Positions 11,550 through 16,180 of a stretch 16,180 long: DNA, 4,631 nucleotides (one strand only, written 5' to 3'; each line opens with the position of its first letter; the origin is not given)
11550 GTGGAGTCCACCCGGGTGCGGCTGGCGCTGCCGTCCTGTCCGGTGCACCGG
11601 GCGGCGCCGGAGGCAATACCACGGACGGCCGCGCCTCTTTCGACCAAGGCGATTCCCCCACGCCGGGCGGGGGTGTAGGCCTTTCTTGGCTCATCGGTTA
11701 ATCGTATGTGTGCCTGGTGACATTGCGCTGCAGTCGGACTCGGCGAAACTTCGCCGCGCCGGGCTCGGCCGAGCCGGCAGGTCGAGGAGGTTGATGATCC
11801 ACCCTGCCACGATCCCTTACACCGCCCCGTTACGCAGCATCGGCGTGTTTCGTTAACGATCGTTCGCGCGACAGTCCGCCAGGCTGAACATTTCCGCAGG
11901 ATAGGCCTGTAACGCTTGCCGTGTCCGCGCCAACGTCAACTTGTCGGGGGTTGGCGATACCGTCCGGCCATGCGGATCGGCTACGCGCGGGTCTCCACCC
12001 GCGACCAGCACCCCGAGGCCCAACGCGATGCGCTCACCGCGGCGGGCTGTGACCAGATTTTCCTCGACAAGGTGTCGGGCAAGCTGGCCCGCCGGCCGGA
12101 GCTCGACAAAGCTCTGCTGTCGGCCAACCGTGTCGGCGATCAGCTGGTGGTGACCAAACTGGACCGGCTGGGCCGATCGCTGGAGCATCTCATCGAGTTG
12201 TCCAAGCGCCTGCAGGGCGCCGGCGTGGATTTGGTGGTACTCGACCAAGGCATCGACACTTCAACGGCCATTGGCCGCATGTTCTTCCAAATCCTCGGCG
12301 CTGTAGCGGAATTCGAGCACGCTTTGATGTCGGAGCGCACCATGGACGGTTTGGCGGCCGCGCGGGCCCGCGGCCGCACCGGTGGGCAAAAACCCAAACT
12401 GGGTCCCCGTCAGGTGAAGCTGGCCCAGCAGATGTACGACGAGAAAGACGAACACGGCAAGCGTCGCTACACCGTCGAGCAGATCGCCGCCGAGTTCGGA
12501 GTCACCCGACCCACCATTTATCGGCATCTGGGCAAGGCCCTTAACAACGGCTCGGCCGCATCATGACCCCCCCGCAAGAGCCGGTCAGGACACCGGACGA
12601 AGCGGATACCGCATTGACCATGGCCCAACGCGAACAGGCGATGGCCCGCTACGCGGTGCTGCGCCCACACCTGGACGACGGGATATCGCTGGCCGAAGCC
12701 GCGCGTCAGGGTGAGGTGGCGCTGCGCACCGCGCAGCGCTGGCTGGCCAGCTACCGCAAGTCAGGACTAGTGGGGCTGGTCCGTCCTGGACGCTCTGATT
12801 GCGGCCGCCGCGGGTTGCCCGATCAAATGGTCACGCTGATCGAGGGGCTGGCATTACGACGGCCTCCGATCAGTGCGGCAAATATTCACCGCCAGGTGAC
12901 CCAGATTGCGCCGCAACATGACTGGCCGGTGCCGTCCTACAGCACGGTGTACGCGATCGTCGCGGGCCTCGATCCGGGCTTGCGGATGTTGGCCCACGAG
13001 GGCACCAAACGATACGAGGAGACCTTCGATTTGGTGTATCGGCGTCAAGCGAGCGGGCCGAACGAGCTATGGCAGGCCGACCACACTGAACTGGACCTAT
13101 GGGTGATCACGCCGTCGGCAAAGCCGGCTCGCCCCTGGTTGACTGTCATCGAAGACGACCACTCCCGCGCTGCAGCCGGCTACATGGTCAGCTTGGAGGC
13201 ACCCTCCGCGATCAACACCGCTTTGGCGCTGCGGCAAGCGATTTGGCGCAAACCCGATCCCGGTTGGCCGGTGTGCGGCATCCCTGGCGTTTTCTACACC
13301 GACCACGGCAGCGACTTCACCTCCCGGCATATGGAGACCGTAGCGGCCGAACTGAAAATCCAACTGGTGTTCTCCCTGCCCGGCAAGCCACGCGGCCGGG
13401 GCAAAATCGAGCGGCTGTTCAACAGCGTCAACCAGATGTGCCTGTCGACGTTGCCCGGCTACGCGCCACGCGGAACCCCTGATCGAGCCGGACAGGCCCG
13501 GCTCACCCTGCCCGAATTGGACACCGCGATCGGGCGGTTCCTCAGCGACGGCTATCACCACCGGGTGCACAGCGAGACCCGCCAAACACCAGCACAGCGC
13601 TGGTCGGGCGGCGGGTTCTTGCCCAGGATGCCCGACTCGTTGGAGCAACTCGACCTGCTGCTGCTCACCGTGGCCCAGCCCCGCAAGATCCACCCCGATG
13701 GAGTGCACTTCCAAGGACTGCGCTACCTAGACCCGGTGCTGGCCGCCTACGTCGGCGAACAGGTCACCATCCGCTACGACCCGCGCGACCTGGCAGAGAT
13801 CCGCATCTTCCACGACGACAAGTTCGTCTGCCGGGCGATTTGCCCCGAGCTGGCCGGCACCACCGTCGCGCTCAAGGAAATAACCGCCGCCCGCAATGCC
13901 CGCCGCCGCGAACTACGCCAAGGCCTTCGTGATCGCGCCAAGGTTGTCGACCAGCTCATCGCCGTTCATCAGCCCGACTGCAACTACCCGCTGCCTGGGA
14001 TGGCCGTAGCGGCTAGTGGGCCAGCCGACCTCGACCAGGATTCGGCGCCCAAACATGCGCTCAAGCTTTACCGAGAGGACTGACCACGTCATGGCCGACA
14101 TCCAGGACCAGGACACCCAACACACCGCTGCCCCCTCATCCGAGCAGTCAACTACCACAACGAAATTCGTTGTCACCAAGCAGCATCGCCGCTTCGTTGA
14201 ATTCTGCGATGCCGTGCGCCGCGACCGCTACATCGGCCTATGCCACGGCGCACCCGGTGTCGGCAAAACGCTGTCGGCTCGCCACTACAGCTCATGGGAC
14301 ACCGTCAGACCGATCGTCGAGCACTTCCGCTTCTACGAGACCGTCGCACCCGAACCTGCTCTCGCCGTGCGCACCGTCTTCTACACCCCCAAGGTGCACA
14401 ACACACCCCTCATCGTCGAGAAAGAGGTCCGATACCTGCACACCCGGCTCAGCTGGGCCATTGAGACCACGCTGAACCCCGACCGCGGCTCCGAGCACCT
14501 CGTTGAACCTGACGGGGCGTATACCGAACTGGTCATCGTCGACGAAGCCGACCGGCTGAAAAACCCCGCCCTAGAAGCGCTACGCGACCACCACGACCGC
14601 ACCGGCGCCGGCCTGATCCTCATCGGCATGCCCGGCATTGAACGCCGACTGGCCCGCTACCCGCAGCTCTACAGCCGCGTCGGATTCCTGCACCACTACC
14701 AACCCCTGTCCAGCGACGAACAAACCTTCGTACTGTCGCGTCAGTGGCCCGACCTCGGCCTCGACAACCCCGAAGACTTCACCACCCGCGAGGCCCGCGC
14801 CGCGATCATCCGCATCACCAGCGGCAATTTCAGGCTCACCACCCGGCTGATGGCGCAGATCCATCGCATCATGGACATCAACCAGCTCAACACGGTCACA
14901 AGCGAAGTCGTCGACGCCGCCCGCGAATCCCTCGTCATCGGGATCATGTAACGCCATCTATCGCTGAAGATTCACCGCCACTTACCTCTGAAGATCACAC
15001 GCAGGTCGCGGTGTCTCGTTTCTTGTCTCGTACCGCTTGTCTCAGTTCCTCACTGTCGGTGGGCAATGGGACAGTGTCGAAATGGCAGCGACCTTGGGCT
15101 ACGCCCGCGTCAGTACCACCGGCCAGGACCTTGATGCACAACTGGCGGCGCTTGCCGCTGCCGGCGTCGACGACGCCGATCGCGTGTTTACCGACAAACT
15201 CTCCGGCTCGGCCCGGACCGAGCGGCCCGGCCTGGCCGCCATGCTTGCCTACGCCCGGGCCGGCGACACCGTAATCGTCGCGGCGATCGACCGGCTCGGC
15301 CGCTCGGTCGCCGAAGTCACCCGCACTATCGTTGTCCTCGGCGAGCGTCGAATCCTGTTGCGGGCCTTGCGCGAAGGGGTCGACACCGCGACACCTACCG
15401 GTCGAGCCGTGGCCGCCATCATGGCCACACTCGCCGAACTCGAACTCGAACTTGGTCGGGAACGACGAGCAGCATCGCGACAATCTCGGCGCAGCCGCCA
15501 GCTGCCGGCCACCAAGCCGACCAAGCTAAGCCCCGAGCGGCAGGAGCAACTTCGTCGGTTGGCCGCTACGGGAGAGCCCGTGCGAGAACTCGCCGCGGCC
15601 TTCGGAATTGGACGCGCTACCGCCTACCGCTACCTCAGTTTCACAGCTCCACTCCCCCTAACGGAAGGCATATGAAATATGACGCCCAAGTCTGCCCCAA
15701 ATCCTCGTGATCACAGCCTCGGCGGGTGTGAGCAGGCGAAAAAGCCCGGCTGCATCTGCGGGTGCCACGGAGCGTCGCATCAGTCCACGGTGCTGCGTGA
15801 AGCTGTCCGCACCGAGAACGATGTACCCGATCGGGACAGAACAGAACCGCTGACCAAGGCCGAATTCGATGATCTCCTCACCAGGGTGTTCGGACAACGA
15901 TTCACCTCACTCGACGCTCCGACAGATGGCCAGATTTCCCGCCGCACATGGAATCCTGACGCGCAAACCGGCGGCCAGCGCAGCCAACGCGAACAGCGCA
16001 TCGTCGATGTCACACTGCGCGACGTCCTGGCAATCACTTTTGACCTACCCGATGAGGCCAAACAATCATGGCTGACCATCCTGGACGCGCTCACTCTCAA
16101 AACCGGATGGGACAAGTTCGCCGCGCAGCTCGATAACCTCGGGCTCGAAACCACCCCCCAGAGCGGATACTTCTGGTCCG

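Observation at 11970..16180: Tn552/Tn5053-like transposition module with two serine recombinases and no TniQ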

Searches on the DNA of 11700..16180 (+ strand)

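Call 7: search_dna_similar(query=window:11700-16180:+, collection=plasmids, mode=near, max_rows=30)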
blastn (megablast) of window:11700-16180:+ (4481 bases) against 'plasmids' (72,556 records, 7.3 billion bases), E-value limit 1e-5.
Records with a match: 36; places in all: 50; records where one place covers at least 80% of the query: 1.
Best place of each record, by identity: >=99% 6; 95-99% 4; 90-95% 1; 80-90% 10; 60-80% 15.
By first word of the organism name: Mycobacterium 30; Mycolicibacterium 3; Citricoccus 1; Variovorax 1; Gordonia 1.
By predicted mobility (MOB-suite, as given by PLSDB): mobilizable 33; non-mobilizable 3.
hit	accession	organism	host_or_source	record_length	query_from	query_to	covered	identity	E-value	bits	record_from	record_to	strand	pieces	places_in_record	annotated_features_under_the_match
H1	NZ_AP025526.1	Mycobacterium sp. 20KCMC460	Homo sapiens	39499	59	3936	87%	95.8%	0e+0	6253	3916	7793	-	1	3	Mu transposase C-terminal domain-containing protein | AAA family ATPase | recombinase family protein (x2) | hypothetical protein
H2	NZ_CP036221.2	Mycobacterium avium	Homo sapiens,bacterial ...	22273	1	3501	78%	98.5%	0e+0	6199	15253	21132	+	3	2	IS256-like element IS1601 family transposase | AAA family ATPase | DDE-type integrase/transposase/recombinase | hypothetical protein | Mu transposase C-terminal domain-containing protein | and 1 other names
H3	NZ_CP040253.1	Mycobacterium avium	Homo sapiens,sputum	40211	59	2569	56%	99.9%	0e+0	4625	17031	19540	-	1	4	Mu transposase C-terminal domain-containing protein | recombinase family protein | hypothetical protein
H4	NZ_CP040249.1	Mycobacterium avium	Homo sapiens,sputum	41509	59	2569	56%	99.9%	0e+0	4625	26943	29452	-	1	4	Mu transposase C-terminal domain-containing protein | recombinase family protein | hypothetical protein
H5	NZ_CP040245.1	Mycobacterium avium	Homo sapiens,sputum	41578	59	2569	56%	99.9%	0e+0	4625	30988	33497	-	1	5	Mu transposase C-terminal domain-containing protein | recombinase family protein | hypothetical protein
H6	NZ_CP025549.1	Mycobacterium paragordonae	Homo sapiens,cultured bacteria,sputum ...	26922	156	2556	54%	89.0%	0e+0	2974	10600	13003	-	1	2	Mu transposase C-terminal domain-containing protein | recombinase family protein | hypothetical protein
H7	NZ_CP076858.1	Mycobacterium avium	Homo sapiens,sputum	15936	1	4481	28%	100.0%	0e+0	2299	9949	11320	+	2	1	recombinase family protein | hypothetical protein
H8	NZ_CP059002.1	Mycobacterium avium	Homo sapiens,sputum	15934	1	4481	28%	100.0%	0e+0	2299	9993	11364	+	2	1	recombinase family protein | hypothetical protein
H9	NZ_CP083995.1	Mycobacterium avium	-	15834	1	4481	28%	100.0%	0e+0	2299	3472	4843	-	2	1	recombinase family protein | hypothetical protein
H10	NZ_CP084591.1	Mycobacterium intracellulare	water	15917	156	847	15%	86.5%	0e+0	758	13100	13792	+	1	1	recombinase family protein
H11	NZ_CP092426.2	Mycobacterium lentiflavum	-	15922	156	847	15%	86.5%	0e+0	758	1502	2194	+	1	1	recombinase family protein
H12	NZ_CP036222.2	Mycobacterium avium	Homo sapiens,bacterial ...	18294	156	841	15%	85.2%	0e+0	702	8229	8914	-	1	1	recombinase family protein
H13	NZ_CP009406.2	Mycobacterium avium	sputum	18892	156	841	15%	85.2%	0e+0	702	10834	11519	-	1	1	recombinase family protein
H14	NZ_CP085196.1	Mycobacterium avium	Homo sapiens,sputum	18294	156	841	15%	85.2%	0e+0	702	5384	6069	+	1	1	recombinase family protein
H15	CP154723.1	Mycobacterium avium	Homo sapiens,sputum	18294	156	841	15%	85.2%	0e+0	702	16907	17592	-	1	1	recombinase family protein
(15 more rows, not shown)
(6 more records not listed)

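Call 9: get_annotated_region(hit=H7, flank=6000)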
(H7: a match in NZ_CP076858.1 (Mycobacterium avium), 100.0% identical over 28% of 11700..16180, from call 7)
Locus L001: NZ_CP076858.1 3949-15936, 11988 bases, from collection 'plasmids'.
description: Mycobacterium avium subsp. hominissuis strain OCU873s_P7_4s plasmid pP7b, complete sequence
organism: Mycobacterium avium (NCBI taxid 439334)
taxonomy: Bacteria; Actinomycetota; Actinomycetes; Mycobacteriales; Mycobacteriaceae; Mycobacterium; Mycobacterium avium
host: -; source: Homo sapiens,sputum; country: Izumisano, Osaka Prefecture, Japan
typing (MOB-suite, as given by PLSDB): mobilizable; replicon rep_cluster_578; relaxase MOBF
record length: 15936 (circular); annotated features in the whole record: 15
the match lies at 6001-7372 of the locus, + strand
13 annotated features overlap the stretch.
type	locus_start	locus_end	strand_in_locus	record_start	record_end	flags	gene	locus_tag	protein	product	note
CDS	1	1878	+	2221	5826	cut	mobF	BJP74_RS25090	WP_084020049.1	MobF family relaxase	-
CDS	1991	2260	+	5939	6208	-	-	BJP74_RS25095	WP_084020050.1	hypothetical protein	-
CDS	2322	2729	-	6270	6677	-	-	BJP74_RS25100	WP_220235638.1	hypothetical protein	-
CDS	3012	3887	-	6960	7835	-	-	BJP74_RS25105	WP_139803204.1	chemotaxis protein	-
CDS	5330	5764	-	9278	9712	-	-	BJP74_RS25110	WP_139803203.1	hypothetical protein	-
CDS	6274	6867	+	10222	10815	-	-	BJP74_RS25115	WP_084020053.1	recombinase family protein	GO:0006310 - DNA recombination [Evidence IEA]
CDS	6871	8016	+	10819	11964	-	-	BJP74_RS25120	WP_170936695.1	hypothetical protein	-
CDS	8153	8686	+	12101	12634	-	-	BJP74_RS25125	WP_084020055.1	hypothetical protein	-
CDS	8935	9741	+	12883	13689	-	-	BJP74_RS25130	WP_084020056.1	AAA family ATPase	-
CDS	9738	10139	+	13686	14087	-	-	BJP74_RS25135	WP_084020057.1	hypothetical protein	-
CDS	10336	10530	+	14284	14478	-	-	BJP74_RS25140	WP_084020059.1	hypothetical protein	-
CDS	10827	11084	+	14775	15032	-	-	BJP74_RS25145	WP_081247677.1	hypothetical protein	-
CDS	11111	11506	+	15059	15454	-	-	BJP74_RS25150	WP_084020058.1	hypothetical protein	-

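Call 10: get_annotated_region(hit=H1, flank=5000)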
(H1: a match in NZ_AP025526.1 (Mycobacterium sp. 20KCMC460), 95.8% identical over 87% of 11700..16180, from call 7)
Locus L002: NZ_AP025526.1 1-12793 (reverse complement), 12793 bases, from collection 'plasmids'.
description: Mycobacterium sp. 20KCMC460 plasmid p20KCMC460_02, complete sequence
organism: Mycobacterium sp. 20KCMC460 (NCBI taxid 2903536)
taxonomy: Bacteria; Actinomycetota; Actinomycetes; Mycobacteriales; Mycobacteriaceae; Mycobacterium; Mycobacterium sp. 20KCMC460
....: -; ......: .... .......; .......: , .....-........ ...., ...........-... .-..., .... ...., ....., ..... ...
typing (MOB-suite, as given by PLSDB): mobilizable; relaxase MOBF
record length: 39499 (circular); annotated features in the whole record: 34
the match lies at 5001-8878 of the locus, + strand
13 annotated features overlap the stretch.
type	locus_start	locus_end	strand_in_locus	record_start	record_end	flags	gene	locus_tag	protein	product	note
CDS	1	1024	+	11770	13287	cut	-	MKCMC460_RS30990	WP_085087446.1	multicopper oxidase family protein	-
CDS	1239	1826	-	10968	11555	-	-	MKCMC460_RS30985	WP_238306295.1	TIGR00730 family Rossman fold protein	-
CDS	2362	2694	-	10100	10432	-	-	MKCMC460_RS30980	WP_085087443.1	four-helix bundle copper-binding protein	-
CDS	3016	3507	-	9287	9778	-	-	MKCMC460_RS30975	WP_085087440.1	hypothetical protein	-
CDS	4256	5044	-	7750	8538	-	-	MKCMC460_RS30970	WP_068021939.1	hypothetical protein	-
CDS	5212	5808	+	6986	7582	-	-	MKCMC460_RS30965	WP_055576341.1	recombinase family protein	GO:0006310 - DNA recombination [Evidence IEA]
CDS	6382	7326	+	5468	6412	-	-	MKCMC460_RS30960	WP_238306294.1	Mu transposase C-terminal domain-containing protein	-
CDS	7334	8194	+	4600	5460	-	-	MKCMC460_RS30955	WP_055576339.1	AAA family ATPase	-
CDS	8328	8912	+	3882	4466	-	-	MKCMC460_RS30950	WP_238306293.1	recombinase family protein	GO:0006310 - DNA recombination [Evidence IEA]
CDS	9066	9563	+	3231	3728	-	-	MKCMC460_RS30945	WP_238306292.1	hypothetical protein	-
CDS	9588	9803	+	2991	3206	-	-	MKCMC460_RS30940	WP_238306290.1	ATP-binding protein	-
CDS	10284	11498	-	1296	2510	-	-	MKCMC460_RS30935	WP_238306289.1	IS110 family transposase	-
CDS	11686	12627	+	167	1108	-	-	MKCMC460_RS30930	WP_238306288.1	ATP-binding protein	-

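Call 13: get_annotated_region(hit=H2, flank=5000)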
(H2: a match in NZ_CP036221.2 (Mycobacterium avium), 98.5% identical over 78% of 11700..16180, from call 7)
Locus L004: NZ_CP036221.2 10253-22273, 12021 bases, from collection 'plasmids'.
description: Mycobacterium avium subsp. hominissuis strain mc2 2500 plasmid unnamed1, complete sequence
organism: Mycobacterium avium (NCBI taxid 439334)
taxonomy: Bacteria; Actinomycetota; Actinomycetes; Mycobacteriales; Mycobacteriaceae; Mycobacterium; Mycobacterium avium
host: -; source: Homo sapiens,bacterial culture,pulmonary, AIDS; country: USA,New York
typing (MOB-suite, as given by PLSDB): mobilizable; replicon rep_cluster_578; relaxase MOBF
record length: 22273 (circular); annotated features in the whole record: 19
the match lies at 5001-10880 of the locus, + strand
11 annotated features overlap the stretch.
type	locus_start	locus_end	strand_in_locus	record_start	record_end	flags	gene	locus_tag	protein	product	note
CDS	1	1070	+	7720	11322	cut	mobF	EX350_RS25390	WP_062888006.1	MobF family relaxase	-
CDS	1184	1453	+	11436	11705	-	-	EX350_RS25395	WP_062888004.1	hypothetical protein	-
CDS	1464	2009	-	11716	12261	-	-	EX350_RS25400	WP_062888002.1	hypothetical protein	-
CDS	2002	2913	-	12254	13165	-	-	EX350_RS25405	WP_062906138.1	hypothetical protein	-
CDS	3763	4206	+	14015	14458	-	-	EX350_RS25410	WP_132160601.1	hypothetical protein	-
CDS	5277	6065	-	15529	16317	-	-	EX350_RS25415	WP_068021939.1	hypothetical protein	-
CDS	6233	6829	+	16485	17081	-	-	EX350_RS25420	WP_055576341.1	recombinase family protein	GO:0006310 - DNA recombination [Evidence IEA]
CDS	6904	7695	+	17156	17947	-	-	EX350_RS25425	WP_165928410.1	DDE-type integrase/transposase/recombinase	GO:0015074 - DNA integration [Evidence IEA]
CDS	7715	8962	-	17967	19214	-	-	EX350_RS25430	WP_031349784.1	IS256-like element IS1601 family transposase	GO:0006313 - DNA transposition [Evidence IEA]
CDS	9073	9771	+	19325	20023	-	-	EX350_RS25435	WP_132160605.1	Mu transposase C-terminal domain-containing protein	-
CDS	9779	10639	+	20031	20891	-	-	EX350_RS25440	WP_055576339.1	AAA family ATPase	-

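Call 14: get_annotated_region(hit=H3, flank=6000)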
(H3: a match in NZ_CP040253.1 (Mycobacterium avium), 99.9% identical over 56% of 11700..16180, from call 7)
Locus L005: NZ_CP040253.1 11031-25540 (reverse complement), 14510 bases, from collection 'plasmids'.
description: Mycobacterium avium subsp. hominissuis strain 101115 plasmid pMARIA, complete sequence
organism: Mycobacterium avium (NCBI taxid 439334)
taxonomy: Bacteria; Actinomycetota; Actinomycetes; Mycobacteriales; Mycobacteriaceae; Mycobacterium; Mycobacterium avium
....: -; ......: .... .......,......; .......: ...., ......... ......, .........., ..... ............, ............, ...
typing (MOB-suite, as given by PLSDB): mobilizable; relaxase MOBF
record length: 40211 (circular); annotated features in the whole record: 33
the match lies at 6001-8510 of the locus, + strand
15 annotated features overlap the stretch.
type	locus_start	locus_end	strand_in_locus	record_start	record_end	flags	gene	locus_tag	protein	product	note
CDS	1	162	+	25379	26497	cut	-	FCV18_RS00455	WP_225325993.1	tyrosine-type recombinase/integrase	GO:0015074 - DNA integration [Evidence IEA]; GO:0006310 - DNA recombination [Evidence IEA]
CDS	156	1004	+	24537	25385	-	-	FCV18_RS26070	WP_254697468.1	hypothetical protein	-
CDS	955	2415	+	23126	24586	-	-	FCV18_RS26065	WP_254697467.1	tyrosine-type recombinase/integrase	GO:0015074 - DNA integration [Evidence IEA]; GO:0006310 - DNA recombination [Evidence IEA]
CDS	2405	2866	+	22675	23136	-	-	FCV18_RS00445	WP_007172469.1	DUF6262 family protein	-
CDS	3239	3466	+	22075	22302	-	-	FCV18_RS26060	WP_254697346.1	hypothetical protein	-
CDS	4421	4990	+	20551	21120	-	-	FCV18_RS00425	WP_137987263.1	recombinase family protein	GO:0006310 - DNA recombination [Evidence IEA]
CDS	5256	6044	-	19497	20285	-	-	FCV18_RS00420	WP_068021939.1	hypothetical protein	-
CDS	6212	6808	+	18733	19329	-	-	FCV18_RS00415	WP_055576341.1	recombinase family protein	GO:0006310 - DNA recombination [Evidence IEA]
CDS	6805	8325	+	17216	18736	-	-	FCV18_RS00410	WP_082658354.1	Mu transposase C-terminal domain-containing protein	-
CDS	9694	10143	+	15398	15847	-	-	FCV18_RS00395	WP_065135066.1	hypothetical protein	-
CDS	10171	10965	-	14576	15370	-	istB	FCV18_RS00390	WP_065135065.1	IS21-like element helper ATPase IstB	-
CDS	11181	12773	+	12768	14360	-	istA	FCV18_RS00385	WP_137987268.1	IS21 family transposase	-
CDS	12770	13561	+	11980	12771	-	istB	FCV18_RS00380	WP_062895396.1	IS21-like element helper ATPase IstB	-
CDS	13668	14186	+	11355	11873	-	-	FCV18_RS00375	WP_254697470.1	hypothetical protein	-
CDS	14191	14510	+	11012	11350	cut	-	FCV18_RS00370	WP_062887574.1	DUF3024 domain-containing protein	-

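Call 23: get_annotated_region(hit=H6, flank=5000)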
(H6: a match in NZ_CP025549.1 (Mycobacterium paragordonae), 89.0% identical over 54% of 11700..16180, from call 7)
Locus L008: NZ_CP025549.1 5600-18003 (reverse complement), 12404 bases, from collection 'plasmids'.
description: Mycobacterium paragordonae strain 49061 plasmid unnamed3, complete sequence
organism: Mycobacterium paragordonae (NCBI taxid 1389713)
taxonomy: Bacteria; Actinomycetota; Actinomycetes; Mycobacteriales; Mycobacteriaceae; Mycobacterium; Mycobacterium paragordonae
host: -; source: Homo sapiens,cultured bacteria,sputum sample; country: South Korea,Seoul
typing (MOB-suite, as given by PLSDB): mobilizable; replicon rep_cluster_578; relaxase MOBF
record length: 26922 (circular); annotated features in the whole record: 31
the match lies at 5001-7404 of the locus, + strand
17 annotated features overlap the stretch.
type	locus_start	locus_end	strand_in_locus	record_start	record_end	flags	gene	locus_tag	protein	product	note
CDS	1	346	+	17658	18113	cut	-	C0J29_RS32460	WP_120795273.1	anti-sigma factor antagonist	GO:0006355 - regulation of DNA-templated transcription [Evidence IEA]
CDS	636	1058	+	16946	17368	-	-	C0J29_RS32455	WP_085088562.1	PAS domain-containing protein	-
CDS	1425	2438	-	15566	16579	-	-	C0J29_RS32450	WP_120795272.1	pyridoxal-phosphate dependent enzyme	-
CDS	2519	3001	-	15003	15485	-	-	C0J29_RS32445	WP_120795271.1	PaaI family thioesterase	-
CDS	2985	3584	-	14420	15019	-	-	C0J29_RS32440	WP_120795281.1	recombinase family protein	GO:0006310 - DNA recombination [Evidence IEA]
CDS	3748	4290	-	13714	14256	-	-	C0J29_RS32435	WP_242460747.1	HAD-IA family hydrolase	GO:0008152 - metabolic process [Evidence IEA]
CDS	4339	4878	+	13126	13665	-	-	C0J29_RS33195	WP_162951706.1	hypothetical protein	-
CDS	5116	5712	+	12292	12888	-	-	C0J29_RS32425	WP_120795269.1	recombinase family protein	GO:0006310 - DNA recombination [Evidence IEA]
CDS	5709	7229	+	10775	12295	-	-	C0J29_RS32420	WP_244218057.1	Mu transposase C-terminal domain-containing protein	-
CDS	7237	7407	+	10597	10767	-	-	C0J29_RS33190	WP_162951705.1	hypothetical protein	-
CDS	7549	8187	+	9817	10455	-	-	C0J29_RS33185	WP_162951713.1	hypothetical protein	-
CDS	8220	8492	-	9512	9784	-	-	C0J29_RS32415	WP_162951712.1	hypothetical protein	-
CDS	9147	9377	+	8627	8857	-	-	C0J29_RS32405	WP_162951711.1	hypothetical protein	-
CDS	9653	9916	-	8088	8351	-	-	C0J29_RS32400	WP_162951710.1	hypothetical protein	-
CDS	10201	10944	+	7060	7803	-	-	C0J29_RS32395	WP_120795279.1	hypothetical protein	-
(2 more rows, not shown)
